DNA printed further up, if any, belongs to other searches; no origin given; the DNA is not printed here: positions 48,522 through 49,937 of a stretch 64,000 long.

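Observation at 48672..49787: Atypical orphan SAM methyltransferase (DPM-AGSGTT…DPPA) with basic Pro/Lys-rich N-terminal domain, next to tRNA genes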

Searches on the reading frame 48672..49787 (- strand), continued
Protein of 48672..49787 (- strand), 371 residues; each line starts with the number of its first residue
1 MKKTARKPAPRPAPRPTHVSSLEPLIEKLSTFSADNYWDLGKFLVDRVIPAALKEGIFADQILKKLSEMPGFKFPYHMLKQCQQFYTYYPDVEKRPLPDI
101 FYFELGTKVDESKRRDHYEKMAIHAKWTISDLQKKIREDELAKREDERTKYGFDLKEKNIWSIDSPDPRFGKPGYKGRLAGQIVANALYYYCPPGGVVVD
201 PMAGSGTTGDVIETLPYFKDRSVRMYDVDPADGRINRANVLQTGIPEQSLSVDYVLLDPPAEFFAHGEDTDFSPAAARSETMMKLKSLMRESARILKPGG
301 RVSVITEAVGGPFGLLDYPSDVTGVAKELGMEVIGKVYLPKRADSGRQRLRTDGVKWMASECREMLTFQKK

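Call 9: find_encoding_contigs(protein=P0066, flank=8000, max_places=3)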
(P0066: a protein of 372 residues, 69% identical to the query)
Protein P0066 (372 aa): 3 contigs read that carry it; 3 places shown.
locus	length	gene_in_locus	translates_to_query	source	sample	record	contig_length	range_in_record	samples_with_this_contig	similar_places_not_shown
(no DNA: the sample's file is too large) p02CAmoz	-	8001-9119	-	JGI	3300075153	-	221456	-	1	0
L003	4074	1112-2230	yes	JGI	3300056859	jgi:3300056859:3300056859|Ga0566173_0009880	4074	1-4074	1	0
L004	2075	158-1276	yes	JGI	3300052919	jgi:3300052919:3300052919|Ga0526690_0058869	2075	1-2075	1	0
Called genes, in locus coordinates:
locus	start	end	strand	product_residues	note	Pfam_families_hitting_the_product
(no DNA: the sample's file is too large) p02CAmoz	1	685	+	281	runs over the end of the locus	PF13641:Glyco_tranf_2_3, PF00535:Glycos_transf_2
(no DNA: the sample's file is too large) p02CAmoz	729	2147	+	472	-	PF09861:Lar_N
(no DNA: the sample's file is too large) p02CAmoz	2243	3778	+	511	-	PF01943:Polysacc_synt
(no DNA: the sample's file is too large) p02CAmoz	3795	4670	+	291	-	-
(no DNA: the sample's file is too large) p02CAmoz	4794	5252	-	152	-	-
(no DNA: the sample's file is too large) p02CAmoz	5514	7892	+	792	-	PF10101:DUF2339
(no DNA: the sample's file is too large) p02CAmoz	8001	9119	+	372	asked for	PF01555:N6_N4_Mtase (faint)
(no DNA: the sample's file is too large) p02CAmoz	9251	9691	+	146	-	-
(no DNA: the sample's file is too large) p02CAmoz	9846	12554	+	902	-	PF25275:Golvesin_C, PF18962:Por_Secre_tail (weak)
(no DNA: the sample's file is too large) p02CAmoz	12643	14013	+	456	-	PF12176:MtaB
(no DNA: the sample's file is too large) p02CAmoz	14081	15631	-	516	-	PF13205:Big_5, PF18962:Por_Secre_tail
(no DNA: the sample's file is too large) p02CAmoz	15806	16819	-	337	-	PF01208:URO-D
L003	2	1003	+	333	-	?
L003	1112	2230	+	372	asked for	PF01555:N6_N4_Mtase (faint)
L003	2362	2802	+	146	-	-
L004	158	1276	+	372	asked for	PF01555:N6_N4_Mtase (faint)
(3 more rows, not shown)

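Call 10: find_encoding_contigs(protein=P0039, flank=8000, max_places=3)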
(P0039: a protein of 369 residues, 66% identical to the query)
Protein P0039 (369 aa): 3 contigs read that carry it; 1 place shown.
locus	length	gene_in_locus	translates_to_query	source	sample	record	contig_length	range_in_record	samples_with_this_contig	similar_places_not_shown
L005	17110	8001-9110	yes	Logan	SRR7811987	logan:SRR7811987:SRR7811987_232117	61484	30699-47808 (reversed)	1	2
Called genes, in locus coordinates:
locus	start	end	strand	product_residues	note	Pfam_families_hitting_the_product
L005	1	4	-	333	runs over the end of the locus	PF00580:UvrD-helicase, PF13245:AAA_19, PF13604:AAA_30 (faint)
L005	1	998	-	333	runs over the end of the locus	PF04055:Radical_SAM, PF13353:Fer4_12 (weak), PF06463:Mob_synth_C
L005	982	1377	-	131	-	PF02391:MoaE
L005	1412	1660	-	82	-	PF02597:ThiS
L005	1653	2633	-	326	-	PF00480:ROK (weak), PF02685:Glucokinase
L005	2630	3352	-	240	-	PF01182:Glucosamine_iso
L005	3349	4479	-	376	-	PF10128:OpcA_G6PD_assem, PF20171:OpcA_G6PD_C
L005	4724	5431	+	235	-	-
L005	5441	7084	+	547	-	PF00082:Peptidase_S8, PF02922:CBM_48, PF16561:AMPK1_CBM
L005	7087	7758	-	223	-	PF08241:Methyltransf_11 (weak)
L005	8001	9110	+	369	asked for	PF17761:DUF1016_N (weak)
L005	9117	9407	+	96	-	PF01329:Pterin_4a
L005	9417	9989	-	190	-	-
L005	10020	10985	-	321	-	PF00365:PFK, PF00781:DAGK_cat (weak), PF01513:NAD_kinase (weak)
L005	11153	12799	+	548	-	PF00209:SNF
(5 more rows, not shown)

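Call 14: search_protein_families(library=padloc, proteins=[window:48672-49787:-], max_evalue=1)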
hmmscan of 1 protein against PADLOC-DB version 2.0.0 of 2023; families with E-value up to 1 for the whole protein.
window:48672-49787:- (371 aa): 34 families (the best 25 are shown)
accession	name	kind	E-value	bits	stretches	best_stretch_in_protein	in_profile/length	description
PDLC04807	PDC-S02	-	5.9e-09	33.6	1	34-138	40-151/351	-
PDLC04827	PDC-S02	-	1.7e-08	32.3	1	28-137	31-144/234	-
PDLC03353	MTase_II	-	1.9e-07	28.9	1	138-211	153-225/260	Type II methyltransferase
PDLC04812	PDC-S02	-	2.3e-07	28.8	1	34-139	35-144/151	-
PDLC04795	PDC-S02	-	1.5e-06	25.7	1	35-152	52-175/357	-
PDLC04134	mad2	-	6e-06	23.4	1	193-308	290-398/492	mads_2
PDLC04831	PDC-S02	-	8.2e-06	23.5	1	37-157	41-167/346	-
PDLC04820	PDC-S02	-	2.5e-05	21.5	1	35-137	54-163/332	-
PDLC03320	MTase_II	-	4.3e-05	20.8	1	182-209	220-247/289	Type II methyltransferase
PDLC04803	PDC-S02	-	6.1e-05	20.8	1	74-148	10-85/269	-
PDLC03350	MTase_II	-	6.5e-05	20.5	1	115-210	181-269/312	Type II methyltransferase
PDLC04810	PDC-S02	-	0.00016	19.1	1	35-154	39-177/355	-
PDLC04826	PDC-S02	-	0.00028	18.6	1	36-152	40-162/222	-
PDLC04801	PDC-S02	-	0.00037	18.5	1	31-138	35-148/205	-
PDLC03246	MTase_II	-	0.00048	17.3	1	132-210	267-340/376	Type II methyltransferase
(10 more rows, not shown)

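Call 15: search_protein_families(library=phrogs, proteins=[window:48672-49787:-], max_evalue=1)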
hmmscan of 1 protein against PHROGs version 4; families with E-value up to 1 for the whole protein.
window:48672-49787:- (371 aa): 7 families
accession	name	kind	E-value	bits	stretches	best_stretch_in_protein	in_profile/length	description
phrog_22762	-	unknown function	1.1e-05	25.9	1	37-145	38-148/343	-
phrog_67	-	other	0.0002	21.5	1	191-209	298-316/743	DNA methyltransferase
phrog_3008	-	other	0.00031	21.1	1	187-210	162-185/244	DNA methyltransferase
phrog_18146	-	other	0.0033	17.4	1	175-209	49-84/452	DNA methyltransferase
phrog_12517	-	unknown function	0.0089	16.2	1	187-212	98-123/316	-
phrog_11619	-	other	0.026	15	1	249-302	84-134/186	DNA methyltransferase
phrog_498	-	other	0.27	10.7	1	154-215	337-399/633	DNA methyltransferase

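Call 26: predict_structure(alignment_id=A1)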
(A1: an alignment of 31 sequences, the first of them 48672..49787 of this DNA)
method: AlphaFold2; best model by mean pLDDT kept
length: 371 residues; sequences in the alignment: 31
mean_pLDDT: 68.8   pTM: 0.52
mean pLDDT of the five models: 68.8, 65.7, 56.3, 56.0, 55.2
residues with pLDDT >= 90: 42; 70-90: 165; 50-70: 71; < 50: 93
segments of 3 or more residues with pLDDT < 50: 1-18, 94-113, 142-162, 227-231, 239-245, 344-360
pLDDT, mean of each block of 10 residues (from residue 1): 40 43 80 73 88 86 86 80 74 44 35 58 65 60 41 41 61 61 83 89 63 81 62 49 57 87 71 82 85 91 88 83 94 87 45 42 87 91
secondary structure, 60 per line:
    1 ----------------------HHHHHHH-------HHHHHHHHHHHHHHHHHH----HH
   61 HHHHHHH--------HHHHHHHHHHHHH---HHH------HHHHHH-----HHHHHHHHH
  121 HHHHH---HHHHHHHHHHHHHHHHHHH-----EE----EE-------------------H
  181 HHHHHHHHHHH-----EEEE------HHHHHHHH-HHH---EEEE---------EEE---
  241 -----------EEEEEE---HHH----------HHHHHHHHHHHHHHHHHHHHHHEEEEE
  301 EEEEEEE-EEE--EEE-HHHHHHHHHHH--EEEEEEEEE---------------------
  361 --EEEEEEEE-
elements in order: H23-29 H37-54 H59-67 H76-88 H101-106 H112-125 H129-147 H180-191 E197-200 H207-214 E222-225 E235-237 E252-257 H274-295 E296-307 E309-311 E314-316 H318-328 E331-339 E363-370

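Call 30: search_protein_representatives(protein=window:48672-49787:-)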
Query: 371 residues. Proteins with E-value up to 0.001 (for the whole library): 672; up to 1e-10: 223; up to 1e-30: 8. The best 150 are listed.
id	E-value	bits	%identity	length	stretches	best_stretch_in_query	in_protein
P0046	2.1e-172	589.7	68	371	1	7-370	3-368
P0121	1.0e-79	284.7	61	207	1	166-370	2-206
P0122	9.8e-76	271.6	40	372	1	21-370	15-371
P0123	2.2e-64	234.2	69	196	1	19-157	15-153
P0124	3.2e-57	210.7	43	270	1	23-256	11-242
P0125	1.5e-39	152.5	56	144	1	72-202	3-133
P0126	2.5e-35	138.6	59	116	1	2-114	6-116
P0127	6.9e-33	130.6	63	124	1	202-300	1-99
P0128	6.1e-28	114.3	52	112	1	258-358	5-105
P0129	1.1e-25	106.9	61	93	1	282-370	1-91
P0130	9.0e-24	100.6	34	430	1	134-349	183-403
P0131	5.4e-23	98.0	32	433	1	131-369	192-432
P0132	1.8e-22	96.3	36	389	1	106-307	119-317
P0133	2.5e-22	95.8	37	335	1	97-309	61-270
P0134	1.2e-21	93.6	33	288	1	144-342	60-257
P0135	6.0e-21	91.3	39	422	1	157-310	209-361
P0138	3.0e-19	85.7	35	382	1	46-305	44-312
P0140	6.4e-19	84.6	32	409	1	118-368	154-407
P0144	3.0e-18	82.4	32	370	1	112-366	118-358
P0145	3.0e-18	82.4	34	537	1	139-340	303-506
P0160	3.4e-16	75.6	32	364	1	31-305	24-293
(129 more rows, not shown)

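Call 31: search_protein_families(library=pfam, proteins=[P0122, P0130, P0131, P0132, P0133, P0135, P0138, P0140, P0145, P0160], max_evalue=0.01)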
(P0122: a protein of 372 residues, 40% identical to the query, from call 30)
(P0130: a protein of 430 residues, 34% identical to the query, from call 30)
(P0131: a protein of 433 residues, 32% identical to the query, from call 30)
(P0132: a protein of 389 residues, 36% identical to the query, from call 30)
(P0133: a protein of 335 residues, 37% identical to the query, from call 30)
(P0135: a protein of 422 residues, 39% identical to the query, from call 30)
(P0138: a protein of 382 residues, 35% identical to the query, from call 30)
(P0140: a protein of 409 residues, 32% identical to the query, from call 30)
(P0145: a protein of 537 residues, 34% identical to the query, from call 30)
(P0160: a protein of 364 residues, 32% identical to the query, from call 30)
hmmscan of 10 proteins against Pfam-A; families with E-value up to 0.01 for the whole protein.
P0122 (372 aa): 3 families
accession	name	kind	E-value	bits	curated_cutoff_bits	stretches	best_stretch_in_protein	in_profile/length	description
PF01555.25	N6_N4_Mtase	-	8e-10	39.5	26.7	1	246-323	2-61/221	DNA methylase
PF17761.7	DUF1016_N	-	4.6e-05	24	32.8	1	22-137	16-137/137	DUF1016 N-terminal domain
PF03602.21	Cons_hypoth95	-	0.0003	20.9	24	0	234-255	103-124/182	Conserved hypothetical protein 95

P0130 (430 aa): 5 families
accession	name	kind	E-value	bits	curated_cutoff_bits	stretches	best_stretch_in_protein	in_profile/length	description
PF01555.25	N6_N4_Mtase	-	3.1e-21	76.8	26.7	2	170-284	110-220/221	DNA methylase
PF02195.25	ParB_N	-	2.2e-09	37.7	26.3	1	29-96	23-94/95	ParB N-terminal domain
PF05148.21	Methyltransf_8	-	0.001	19.4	27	0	258-311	84-134/219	Hypothetical methyltransferase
PF02086.21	MethyltransfD12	-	0.0072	16.5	22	0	247-277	22-52/253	D12 class N6 adenine-specific DNA methyltransferase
PF08241.18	Methyltransf_11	-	0.0084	17.2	21.2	0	329-353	71-95/95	Methyltransferase domain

P0131 (433 aa): 3 families
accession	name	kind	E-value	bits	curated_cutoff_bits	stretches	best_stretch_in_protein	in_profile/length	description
PF01555.25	N6_N4_Mtase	-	1.3e-16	61.7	26.7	1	191-288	116-212/221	DNA methylase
PF02195.25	ParB_N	-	2.1e-05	24.9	26.3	1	20-69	23-76/95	ParB N-terminal domain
PF02086.21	MethyltransfD12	-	0.008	16.4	22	0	254-289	16-52/253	D12 class N6 adenine-specific DNA methyltransferase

P0132 (389 aa): 1 family
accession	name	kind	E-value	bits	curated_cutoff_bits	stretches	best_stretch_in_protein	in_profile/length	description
PF01555.25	N6_N4_Mtase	-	1.2e-23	84.7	26.7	2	127-243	110-218/221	DNA methylase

P0133 (335 aa): 4 families
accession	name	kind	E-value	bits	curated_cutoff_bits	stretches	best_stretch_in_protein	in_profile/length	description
PF01555.25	N6_N4_Mtase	-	2.1e-17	64.3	26.7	2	101-189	132-213/221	DNA methylase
PF05148.21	Methyltransf_8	-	0.0036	17.7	27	0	161-213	75-126/219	Hypothetical methyltransferase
PF02086.21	MethyltransfD12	-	0.0038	17.4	22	0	190-227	156-194/253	D12 class N6 adenine-specific DNA methyltransferase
PF03602.21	Cons_hypoth95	-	0.0099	16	24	0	176-228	78-130/182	Conserved hypothetical protein 95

P0135 (422 aa): 4 families
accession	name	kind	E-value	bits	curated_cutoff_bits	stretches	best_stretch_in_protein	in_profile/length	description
PF01555.25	N6_N4_Mtase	-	1.6e-22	81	26.7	2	189-278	120-213/221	DNA methylase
PF08281.18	Sigma70_r4_2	-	0.00035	20.6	25.7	1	115-145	23-53/54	Sigma-70, region 4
PF13384.12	HTH_23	-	0.00051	20.2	24.6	1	105-142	6-41/50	Homeodomain-like domain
PF04545.22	Sigma70_r4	-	0.0055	16.6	24.1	0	100-137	5-39/50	Sigma-70, region 4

P0138 (382 aa): 2 families
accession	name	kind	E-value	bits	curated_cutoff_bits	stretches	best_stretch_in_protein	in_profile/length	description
PF01555.25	N6_N4_Mtase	-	2.2e-15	57.7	26.7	2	262-350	2-85/221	DNA methylase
PF13565.12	HTH_32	-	0.00063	20.7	33.7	0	112-151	27-67/73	Homeodomain-like domain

P0140 (409 aa): 1 family
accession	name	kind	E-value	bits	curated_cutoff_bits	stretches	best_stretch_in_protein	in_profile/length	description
PF01555.25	N6_N4_Mtase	-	1.7e-21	77.6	26.7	2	175-267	132-212/221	DNA methylase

P0145 (537 aa): 2 families
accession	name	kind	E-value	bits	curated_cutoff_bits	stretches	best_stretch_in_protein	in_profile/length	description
PF01555.25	N6_N4_Mtase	-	3e-18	67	26.7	2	296-394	116-218/221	DNA methylase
PF04480.18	DUF559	-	2.8e-06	27.6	20.6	1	50-113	42-106/109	Protein of unknown function (DUF559)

P0160 (364 aa): 1 family
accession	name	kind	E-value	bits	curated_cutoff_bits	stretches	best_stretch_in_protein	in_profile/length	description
PF01555.25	N6_N4_Mtase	-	1.6e-16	61.4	26.7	2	127-223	132-220/221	DNA methylase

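Call 34: find_related_loci(query=A1, collection=genome_contigs, flank=6000)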
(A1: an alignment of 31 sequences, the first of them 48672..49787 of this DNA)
Query A1 (371 aa) in genome_contigs; peptide patterns used: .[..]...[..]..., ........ (x = any residue, [..] = any of these).
86 stretches matched a pattern; 79 encode a relative of the query (tblastn E <= 1e-3); 74 distinct loci.
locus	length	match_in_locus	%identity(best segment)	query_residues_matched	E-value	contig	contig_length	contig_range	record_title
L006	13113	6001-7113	99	1-371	0e+0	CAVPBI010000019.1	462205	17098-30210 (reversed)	MAG: uncultured Ignavibacteria bacterium isolate MFD00032.bin.1.149 genome assembly, contig: contig_36381, whole genome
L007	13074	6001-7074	70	14-370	5e-180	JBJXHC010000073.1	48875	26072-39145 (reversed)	MAG: Bacteroidota bacterium isolate F1F2.bin.124 k127_9632109, whole genome shotgun sequence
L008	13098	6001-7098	66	7-370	3e-178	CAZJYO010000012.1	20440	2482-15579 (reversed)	MAG TPA_asm: uncultured Chitinophagales bacterium isolate SRP237561_co1_266 genome assembly, contig: NODE_4273_length_20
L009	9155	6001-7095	69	7-370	5e-178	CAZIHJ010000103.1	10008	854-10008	MAG TPA_asm: uncultured Chitinophagales bacterium isolate SRP287453_co1_97 genome assembly, contig: NODE_12904_length_10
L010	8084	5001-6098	67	7-370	4e-176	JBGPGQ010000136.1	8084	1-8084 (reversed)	MAG: Bacteroidota bacterium isolate OBJ_0618_7090110_39 k141_10014562_length_8084_cov_13.0000, whole genome shotgun sequ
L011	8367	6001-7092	68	7-370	4e-176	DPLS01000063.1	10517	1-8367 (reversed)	MAG TPA_asm: Bacteroidetes bacterium isolate UBA11986 contig_181394, whole genome shotgun sequence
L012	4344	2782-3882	67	7-371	0e+0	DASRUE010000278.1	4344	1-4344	MAG TPA_asm: Bacteroidota bacterium isolate SMAG_U7886 k141_1278724, whole genome shotgun sequence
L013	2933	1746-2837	67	7-370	0e+0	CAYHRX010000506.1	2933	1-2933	MAG TPA_asm: uncultured Chitinophagales bacterium isolate ERP119705_co14_37 genome assembly, contig: NODE_82084_length_2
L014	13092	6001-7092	67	7-370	6e-175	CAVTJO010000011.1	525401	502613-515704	MAG: uncultured Bacteroidetes bacterium isolate MFD05942.bin.1.467 genome assembly, contig: contig_29679, whole genome s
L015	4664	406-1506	67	1-370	2e-179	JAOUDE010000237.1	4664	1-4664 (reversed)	MAG: Ignavibacteria bacterium isolate 4_1_Jan_SF_Bin14 4_1_Jan_SF_Bin14_scaffold_9907_c1, whole genome shotgun sequence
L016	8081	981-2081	68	7-371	3e-174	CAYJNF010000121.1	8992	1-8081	MAG TPA_asm: uncultured Chitinophagales bacterium isolate ERP124720_co1_156 genome assembly, contig: NODE_8821_length_89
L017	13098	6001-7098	67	7-370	7e-174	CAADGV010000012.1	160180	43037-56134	uncultured Chlorobi bacterium isolate CHB1.fa.gz genome assembly, contig: k127_408541, whole genome shotgun sequence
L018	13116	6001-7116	67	1-370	8e-174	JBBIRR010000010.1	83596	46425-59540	MAG: Ignavibacteriales bacterium isolate ETS170220_bin_354 NODE_186_length_83596_cov_5.68004, whole genome shotgun seque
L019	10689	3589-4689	68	1-370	1e-173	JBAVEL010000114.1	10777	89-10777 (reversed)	MAG: Bacteroidota bacterium isolate MFD04262_ilm_asm_bin6 k127_105217, whole genome shotgun sequence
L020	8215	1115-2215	67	7-371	3e-173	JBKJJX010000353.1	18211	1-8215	MAG: Bacteroidota bacterium isolate ant_bin.22 S1Ck117_4526197_flag_0_multi_11.9587_len_18211, whole genome shotgun sequ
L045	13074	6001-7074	58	21-370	1e-143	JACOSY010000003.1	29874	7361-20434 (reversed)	MAG: Ignavibacteria bacterium isolate NC_groundwater_30_Pr7_B-0.1um_51_131 FFV18_Bp1_scaffold_95501, whole genome shotgu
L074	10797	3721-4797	41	20-370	1e-79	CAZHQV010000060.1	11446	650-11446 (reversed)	MAG TPA_asm: uncultured Dehalococcoidales bacterium isolate SRP068000_co4_61 genome assembly, contig: NODE_8301_length_1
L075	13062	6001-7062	39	23-370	9e-78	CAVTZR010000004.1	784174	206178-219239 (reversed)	MAG: uncultured Chloroflexia bacterium isolate MFD04408.bin.2.195 genome assembly, contig: contig_31537, whole genome sh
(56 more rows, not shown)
